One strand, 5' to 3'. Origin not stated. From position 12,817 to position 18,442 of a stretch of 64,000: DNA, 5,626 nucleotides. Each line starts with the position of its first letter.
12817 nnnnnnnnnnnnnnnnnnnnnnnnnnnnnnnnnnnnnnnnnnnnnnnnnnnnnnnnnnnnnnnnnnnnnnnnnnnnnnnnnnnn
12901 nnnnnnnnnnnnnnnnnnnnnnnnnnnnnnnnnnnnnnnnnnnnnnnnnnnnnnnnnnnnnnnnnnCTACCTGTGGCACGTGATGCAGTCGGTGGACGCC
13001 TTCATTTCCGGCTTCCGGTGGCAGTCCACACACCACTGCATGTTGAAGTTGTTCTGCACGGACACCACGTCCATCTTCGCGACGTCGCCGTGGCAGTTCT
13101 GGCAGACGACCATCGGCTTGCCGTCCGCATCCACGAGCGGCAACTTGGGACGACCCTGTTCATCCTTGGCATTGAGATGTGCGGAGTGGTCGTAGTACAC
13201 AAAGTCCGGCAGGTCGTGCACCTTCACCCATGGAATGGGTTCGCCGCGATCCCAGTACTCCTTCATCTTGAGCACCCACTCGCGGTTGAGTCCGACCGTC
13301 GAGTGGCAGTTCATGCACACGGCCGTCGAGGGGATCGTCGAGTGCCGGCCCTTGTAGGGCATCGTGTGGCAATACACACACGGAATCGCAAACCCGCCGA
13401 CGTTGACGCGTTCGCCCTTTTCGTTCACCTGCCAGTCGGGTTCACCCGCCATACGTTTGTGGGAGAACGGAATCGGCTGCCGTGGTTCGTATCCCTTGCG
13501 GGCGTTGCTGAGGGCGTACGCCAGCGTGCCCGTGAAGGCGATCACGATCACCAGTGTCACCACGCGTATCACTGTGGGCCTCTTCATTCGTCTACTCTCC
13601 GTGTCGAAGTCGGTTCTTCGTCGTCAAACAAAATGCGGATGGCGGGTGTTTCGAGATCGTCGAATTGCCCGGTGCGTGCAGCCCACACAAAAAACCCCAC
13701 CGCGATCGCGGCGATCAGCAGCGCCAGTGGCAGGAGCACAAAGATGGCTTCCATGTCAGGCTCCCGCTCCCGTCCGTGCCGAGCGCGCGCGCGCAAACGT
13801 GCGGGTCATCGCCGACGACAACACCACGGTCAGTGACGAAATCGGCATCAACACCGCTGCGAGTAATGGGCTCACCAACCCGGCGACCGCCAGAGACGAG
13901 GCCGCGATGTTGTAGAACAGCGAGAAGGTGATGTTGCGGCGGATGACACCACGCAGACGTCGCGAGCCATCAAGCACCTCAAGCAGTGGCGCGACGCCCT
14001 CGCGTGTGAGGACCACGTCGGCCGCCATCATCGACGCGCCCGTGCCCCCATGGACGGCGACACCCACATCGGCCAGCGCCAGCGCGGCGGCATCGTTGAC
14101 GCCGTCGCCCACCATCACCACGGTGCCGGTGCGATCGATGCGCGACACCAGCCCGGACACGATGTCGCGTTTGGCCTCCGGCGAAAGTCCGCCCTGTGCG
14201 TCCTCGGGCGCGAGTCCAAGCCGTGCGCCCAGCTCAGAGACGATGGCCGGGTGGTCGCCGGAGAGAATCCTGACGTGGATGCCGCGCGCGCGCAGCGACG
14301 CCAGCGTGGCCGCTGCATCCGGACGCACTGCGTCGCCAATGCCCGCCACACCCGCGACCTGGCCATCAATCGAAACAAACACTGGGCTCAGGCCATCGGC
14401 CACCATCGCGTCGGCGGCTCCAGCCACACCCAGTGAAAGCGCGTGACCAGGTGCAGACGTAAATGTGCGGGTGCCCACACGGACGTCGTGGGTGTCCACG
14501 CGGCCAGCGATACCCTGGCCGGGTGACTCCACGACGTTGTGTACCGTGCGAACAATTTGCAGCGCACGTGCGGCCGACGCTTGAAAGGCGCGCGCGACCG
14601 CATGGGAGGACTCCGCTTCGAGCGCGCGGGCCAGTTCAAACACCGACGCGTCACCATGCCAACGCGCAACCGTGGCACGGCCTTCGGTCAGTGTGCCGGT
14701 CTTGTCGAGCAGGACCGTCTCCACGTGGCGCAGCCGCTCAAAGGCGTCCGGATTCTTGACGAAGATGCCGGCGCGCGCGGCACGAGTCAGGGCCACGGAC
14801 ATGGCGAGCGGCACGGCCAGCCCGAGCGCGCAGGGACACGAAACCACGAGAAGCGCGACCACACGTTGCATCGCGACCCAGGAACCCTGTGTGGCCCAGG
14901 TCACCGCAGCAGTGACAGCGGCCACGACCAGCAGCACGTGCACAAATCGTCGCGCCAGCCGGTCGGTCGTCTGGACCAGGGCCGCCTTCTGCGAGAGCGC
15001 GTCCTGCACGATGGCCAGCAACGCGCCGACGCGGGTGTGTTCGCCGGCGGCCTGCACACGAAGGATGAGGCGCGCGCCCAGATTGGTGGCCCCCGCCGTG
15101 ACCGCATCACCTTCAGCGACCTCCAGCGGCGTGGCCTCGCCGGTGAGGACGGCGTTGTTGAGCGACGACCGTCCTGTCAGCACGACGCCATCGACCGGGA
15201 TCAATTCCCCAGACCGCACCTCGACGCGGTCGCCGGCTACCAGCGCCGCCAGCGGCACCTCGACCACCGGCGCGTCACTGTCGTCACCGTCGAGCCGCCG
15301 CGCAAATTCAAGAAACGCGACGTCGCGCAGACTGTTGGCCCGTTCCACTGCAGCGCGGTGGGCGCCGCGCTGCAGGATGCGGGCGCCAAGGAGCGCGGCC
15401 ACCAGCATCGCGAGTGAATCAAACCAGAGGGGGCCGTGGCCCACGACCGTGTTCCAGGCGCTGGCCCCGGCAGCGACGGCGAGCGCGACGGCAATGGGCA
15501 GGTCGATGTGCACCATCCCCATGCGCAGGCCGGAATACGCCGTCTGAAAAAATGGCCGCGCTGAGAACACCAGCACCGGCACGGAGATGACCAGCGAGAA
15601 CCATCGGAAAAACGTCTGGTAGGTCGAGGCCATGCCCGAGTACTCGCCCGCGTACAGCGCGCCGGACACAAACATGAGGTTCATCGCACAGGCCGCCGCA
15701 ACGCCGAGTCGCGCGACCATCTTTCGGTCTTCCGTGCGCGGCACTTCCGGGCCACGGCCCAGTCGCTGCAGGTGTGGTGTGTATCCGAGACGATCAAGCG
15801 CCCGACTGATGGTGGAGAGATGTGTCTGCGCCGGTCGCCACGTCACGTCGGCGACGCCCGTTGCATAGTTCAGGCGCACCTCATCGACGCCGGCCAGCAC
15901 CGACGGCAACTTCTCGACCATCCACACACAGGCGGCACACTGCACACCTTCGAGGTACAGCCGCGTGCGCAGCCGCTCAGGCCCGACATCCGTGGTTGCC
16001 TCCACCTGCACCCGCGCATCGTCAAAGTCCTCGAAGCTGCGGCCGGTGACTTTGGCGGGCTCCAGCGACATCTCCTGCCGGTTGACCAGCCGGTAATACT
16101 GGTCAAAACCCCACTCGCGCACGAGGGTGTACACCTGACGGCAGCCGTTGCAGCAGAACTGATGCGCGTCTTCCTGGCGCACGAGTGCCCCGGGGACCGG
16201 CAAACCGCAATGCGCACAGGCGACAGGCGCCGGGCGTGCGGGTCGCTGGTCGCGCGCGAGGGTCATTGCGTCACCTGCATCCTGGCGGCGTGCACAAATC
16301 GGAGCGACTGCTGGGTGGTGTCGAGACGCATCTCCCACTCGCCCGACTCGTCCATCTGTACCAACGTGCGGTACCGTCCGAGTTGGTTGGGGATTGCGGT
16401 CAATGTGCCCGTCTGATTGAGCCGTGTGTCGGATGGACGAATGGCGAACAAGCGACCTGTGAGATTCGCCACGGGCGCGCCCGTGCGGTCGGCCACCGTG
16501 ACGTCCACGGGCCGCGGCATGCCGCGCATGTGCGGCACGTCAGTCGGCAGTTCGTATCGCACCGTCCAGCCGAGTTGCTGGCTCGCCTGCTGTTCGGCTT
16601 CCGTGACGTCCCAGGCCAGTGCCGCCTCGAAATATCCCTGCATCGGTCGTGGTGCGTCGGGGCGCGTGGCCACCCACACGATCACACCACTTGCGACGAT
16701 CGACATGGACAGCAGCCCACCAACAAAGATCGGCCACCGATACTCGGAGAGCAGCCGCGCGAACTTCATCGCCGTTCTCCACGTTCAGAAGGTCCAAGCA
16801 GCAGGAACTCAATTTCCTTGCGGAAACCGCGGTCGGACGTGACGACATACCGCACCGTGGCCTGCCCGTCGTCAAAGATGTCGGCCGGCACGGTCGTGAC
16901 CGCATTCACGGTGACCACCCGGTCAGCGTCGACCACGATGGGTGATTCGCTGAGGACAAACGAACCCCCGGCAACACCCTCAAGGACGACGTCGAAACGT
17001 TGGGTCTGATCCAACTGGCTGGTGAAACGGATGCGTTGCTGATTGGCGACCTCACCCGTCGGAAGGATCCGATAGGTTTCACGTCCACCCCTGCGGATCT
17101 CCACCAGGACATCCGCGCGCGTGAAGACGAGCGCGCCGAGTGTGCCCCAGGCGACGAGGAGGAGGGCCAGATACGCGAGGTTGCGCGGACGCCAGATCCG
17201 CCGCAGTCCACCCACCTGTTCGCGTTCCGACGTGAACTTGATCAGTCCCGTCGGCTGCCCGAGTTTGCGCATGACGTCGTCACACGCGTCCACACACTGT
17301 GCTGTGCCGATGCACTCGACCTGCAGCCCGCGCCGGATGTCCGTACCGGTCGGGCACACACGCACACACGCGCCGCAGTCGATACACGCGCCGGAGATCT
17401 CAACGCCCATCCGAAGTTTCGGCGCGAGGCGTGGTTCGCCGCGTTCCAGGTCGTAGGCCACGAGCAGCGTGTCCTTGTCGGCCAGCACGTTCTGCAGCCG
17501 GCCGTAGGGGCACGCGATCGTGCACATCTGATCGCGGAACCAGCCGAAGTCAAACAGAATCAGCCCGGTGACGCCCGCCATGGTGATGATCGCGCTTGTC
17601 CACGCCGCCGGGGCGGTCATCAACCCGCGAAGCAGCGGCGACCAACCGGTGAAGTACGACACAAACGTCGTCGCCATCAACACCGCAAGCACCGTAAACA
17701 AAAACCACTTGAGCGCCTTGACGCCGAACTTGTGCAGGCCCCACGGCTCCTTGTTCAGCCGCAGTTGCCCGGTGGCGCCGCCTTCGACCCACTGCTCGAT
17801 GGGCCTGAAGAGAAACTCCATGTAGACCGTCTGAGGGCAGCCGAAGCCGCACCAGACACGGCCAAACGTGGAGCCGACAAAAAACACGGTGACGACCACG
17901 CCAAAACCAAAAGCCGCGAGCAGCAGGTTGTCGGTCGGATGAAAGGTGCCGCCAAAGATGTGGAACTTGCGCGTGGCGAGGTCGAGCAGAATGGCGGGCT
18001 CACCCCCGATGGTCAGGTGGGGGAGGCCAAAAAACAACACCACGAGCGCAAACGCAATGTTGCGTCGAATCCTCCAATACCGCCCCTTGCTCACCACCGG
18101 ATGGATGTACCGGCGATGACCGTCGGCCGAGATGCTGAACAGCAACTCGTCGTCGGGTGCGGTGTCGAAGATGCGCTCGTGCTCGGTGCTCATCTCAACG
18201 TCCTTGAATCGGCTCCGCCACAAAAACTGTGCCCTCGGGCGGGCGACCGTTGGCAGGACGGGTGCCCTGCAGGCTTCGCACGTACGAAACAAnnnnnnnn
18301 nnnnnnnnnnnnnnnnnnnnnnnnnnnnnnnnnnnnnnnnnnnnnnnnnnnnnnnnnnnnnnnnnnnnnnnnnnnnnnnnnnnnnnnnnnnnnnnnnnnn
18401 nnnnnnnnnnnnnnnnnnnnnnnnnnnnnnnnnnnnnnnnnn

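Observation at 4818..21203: Single 16.4-kb co-directional array joining a cbb3 oxidase, its maturation genes and a complete Alternative Complex III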

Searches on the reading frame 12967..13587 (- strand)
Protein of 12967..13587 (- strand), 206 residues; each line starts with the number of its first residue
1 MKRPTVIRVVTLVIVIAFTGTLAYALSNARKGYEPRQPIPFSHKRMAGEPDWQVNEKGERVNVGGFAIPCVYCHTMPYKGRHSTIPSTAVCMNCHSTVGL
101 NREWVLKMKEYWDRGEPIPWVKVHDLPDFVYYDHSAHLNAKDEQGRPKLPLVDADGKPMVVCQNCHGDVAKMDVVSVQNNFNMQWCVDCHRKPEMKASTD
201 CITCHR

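Call 4: search_protein_families(library=pfam, proteins=[window:12967-13587:-], max_evalue=0.01)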
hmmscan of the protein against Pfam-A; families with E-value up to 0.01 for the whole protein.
window:12967-13587:- (206 aa): 5 families
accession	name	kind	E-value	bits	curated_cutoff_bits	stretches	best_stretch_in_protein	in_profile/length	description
PF14522.11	Cytochrome_C7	-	2e-07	31.2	24.8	1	159-206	13-67/67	Cytochrome c7 and related cytochrome c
PF14537.11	Cytochrom_c3_2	-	3.2e-05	24.7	25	0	159-205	26-78/79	Cytochrome c3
PF02085.21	Cytochrom_CIII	-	0.00025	21.8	22.9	1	130-205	21-101/101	Class III cytochrome C family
PF22113.1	Mtrc-MtrF_II-IV_dom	-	0.0046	16.9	30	0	70-107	9-38/176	Outer membrane cytochrome MtrC/MtrF-like, domains II/IV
PF00684.25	DnaJ_CXXCXGXG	-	0.0065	17.1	32.7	1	156-205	12-62/65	DnaJ central domain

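Call 75: search_protein_families(library=ncbifam, proteins=[window:12967-13587:-], max_evalue=0.001)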
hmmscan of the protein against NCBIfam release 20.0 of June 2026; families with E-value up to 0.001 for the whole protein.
window:12967-13587:- (206 aa): 3 families
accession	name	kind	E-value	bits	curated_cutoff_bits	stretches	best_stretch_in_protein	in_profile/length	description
NF041781.1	mnquin_red_QrcA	equivalog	3.5e-16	59.3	180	1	66-206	42-174/174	menaquinone reductase multiheme cytochrome c subunit QrcA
NF047727.1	4hemeCytCCctA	equivalog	1.7e-06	28.1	180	1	160-205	58-104/109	tetraheme c-type cytochrome CctA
NF045713.1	CxxCH_16_HmcA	equivalog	7.8e-05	21.5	400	0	160-205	489-538/541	sulfate respiration complex hexadecaheme cytochrome HmcA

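Call 79: search_solved_structures(query=window:12967-13587:-, max_evalue=0.001)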
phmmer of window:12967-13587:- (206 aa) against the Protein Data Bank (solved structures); distinct sequences matched with E-value up to 0.001: 4.
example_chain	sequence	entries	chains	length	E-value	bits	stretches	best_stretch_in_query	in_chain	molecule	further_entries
8k9e_A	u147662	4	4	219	4.1e-25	92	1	61-196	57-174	Cytochrome c7-like domain-containing protein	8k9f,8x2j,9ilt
6lod_A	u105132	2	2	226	1e-23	87.4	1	66-195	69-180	MULTIHEME_CYTC domain-containing protein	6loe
6f0k_A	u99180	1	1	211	2.3e-23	86.3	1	59-196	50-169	Cytochrome c family protein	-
6btm_A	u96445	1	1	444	2.3e-21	79.7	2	106-198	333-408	Alternative Complex III subunit A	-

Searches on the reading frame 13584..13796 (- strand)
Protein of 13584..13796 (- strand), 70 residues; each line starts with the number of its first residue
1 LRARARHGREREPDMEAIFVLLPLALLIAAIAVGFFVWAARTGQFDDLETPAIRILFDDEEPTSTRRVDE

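Call 4: search_protein_families(library=pfam, proteins=[window:13584-13796:-], max_evalue=0.01)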
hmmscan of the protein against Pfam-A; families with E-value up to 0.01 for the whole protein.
window:13584-13796:- (70 aa): 1 family
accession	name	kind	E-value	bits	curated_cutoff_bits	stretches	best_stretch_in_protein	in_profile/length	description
PF03597.20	FixS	-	2.1e-20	72.6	23.1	1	16-59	1-44/44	Cytochrome oxidase maturation protein cbb3-type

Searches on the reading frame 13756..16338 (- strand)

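Call 4: search_protein_families(library=pfam, proteins=[window:13756-16338:-], max_evalue=0.01)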
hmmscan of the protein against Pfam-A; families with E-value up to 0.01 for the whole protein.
window:13756-16338:- (860 aa): 5 families
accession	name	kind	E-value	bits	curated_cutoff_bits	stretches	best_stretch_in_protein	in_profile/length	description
PF00122.25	E1-E2_ATPase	-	1.9e-44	151.8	28.1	1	355-522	12-180/181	E1-E2 ATPase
PF00702.32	Hydrolase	-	2.2e-24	87.3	26.4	1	540-757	2-191/191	haloacid dehalogenase-like hydrolase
PF12156.14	ATPase-cat_bd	-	1.9e-11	45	27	1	40-113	1-80/86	Putative metal-binding domain of cation transport ATPase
PF00403.32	HMA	-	4.7e-08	33.7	24.8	1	127-187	2-62/62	Heavy-metal-associated domain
PF12710.13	HAD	-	0.00034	21.5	27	1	670-753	85-188/189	haloacid dehalogenase-like hydrolase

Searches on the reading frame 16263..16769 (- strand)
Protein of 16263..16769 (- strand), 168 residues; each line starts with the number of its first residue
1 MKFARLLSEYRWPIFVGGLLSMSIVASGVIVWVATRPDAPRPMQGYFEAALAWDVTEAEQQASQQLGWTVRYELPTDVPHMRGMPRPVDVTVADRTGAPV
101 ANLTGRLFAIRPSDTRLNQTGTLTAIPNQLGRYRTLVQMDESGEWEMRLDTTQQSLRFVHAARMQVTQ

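Call 4: search_protein_families(library=pfam, proteins=[window:16263-16769:-], max_evalue=0.01)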
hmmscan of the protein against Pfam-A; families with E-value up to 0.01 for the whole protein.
window:16263-16769:- (168 aa): 1 family
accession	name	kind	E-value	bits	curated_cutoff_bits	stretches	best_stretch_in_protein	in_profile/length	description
PF05751.16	FixH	-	1.9e-19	70.6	23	1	12-159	6-144/150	FixH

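Call 75: search_protein_families(library=ncbifam, proteins=[window:16263-16769:-], max_evalue=0.001)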
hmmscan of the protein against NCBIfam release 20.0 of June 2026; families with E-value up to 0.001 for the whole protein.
window:16263-16769:- (168 aa): 0 families

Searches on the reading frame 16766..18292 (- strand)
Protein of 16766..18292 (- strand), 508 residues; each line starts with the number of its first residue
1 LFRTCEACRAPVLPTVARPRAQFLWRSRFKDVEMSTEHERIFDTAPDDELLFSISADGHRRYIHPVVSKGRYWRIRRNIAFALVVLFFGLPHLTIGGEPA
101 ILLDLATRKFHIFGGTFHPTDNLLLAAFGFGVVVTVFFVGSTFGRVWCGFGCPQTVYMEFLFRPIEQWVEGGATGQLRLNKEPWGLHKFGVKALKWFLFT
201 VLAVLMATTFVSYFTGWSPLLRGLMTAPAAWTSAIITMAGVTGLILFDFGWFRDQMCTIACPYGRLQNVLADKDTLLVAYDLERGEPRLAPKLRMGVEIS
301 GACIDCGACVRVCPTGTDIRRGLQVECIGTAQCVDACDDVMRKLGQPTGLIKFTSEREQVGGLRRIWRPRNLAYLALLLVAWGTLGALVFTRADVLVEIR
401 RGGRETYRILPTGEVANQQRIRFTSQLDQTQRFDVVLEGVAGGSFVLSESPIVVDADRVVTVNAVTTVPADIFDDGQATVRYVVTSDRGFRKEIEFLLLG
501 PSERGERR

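Call 4: search_protein_families(library=pfam, proteins=[window:16766-18292:-], max_evalue=0.01)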
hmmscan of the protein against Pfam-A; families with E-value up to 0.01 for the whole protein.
window:16766-18292:- (508 aa): 14 families
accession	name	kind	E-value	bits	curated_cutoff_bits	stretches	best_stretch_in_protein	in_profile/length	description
PF13746.11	Fer4_18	-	2.4e-35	121.6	27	1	253-356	2-114/114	4Fe-4S dicluster domain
PF11614.14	FixG_C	-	3.2e-08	34.2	25.6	1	387-500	3-118/119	IG-like fold at C-terminal of FixG, putative oxidoreductase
PF12838.12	Fer4_7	-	4.2e-08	34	27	1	256-316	7-51/52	4Fe-4S dicluster domain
PF13237.11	Fer4_10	-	1.6e-06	28.4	25.5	2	256-314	14-53/53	4Fe-4S dicluster domain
PF13187.11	Fer4_9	-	3.3e-06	27.5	27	1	256-316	7-50/52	4Fe-4S dicluster domain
PF12801.12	Fer4_5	-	8.4e-06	26.1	22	1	128-165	4-41/48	4Fe-4S binding domain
PF13534.11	Fer4_17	-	1.8e-05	25.6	22.2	1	255-316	6-59/61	4Fe-4S dicluster domain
PF00037.32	Fer4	-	0.00011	22.2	21.1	1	301-316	6-21/24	4Fe-4S binding domain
PF14697.11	Fer4_21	-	0.00026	21.5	35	0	300-315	38-53/59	4Fe-4S dicluster domain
PF13183.11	Fer4_8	-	0.00076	20.4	27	1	256-316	10-67/68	4Fe-4S dicluster domain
PF12837.12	Fer4_6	-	0.00095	19.5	25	1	302-316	8-22/24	4Fe-4S binding domain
PF12797.12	Fer4_2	-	0.0023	18.3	24.5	1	301-315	8-22/22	4Fe-4S binding domain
PF12800.12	Fer4_4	-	0.0075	17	24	1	302-316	3-17/17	4Fe-4S binding domain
PF13484.11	Fer4_16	-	0.0083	17.3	30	0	256-315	7-65/66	4Fe-4S double cluster binding domain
